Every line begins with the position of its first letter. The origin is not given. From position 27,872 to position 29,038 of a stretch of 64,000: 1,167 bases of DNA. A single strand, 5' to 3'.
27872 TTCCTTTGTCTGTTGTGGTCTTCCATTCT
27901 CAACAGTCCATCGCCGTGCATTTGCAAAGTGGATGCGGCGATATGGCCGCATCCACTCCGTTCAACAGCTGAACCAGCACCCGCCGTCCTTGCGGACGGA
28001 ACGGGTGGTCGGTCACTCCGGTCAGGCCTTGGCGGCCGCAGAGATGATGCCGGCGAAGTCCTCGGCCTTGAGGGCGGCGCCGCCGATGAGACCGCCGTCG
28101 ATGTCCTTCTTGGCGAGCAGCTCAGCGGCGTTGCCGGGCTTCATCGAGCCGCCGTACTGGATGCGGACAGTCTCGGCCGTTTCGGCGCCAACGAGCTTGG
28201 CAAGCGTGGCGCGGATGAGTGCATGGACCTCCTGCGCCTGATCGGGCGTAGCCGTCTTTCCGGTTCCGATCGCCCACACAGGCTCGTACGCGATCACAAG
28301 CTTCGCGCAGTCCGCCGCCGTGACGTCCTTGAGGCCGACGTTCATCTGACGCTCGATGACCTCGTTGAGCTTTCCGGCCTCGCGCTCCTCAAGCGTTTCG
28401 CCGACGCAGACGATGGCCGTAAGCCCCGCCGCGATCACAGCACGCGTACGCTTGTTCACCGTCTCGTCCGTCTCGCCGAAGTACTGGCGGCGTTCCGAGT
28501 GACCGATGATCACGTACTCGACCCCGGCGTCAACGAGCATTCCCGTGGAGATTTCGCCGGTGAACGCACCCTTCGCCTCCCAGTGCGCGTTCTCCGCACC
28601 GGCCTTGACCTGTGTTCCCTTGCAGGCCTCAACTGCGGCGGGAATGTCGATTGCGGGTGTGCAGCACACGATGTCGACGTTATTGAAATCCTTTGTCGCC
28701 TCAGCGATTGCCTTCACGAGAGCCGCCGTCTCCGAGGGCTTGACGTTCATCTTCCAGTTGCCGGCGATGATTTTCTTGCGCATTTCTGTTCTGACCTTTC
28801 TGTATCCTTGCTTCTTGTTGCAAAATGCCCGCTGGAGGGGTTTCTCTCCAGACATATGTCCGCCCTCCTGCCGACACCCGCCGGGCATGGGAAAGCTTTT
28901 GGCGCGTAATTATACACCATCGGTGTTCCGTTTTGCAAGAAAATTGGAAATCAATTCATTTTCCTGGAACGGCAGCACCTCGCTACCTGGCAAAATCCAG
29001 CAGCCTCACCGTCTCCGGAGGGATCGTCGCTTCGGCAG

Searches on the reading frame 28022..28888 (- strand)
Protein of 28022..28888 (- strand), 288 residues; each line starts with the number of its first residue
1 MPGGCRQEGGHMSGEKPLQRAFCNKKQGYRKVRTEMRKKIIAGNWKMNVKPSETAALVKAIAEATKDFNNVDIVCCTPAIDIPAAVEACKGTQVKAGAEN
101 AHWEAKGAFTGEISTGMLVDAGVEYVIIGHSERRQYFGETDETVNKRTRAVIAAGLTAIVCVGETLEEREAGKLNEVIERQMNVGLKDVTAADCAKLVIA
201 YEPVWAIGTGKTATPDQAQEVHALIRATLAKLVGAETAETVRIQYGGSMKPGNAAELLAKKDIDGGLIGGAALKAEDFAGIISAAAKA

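Call 31: search_protein_families(library=pfam, proteins=[window:28022-28888:-], max_evalue=0.001)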
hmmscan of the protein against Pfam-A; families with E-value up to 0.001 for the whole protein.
window:28022-28888:- (288 aa): 1 family
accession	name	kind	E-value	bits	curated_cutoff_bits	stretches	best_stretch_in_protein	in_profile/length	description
PF00121.24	TIM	-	8.3e-97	323.9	20.1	1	39-284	1-244/245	Triosephosphate isomerase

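Call 45: search_protein_families(library=pfam, proteins=[window:28022-28783:-], max_evalue=0.0001)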
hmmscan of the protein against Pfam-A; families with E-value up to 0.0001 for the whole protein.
window:28022-28783:- (253 aa): 1 family
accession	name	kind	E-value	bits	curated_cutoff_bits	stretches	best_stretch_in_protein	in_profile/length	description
PF00121.24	TIM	-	5.2e-97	324.6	20.1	1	4-249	1-244/245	Triosephosphate isomerase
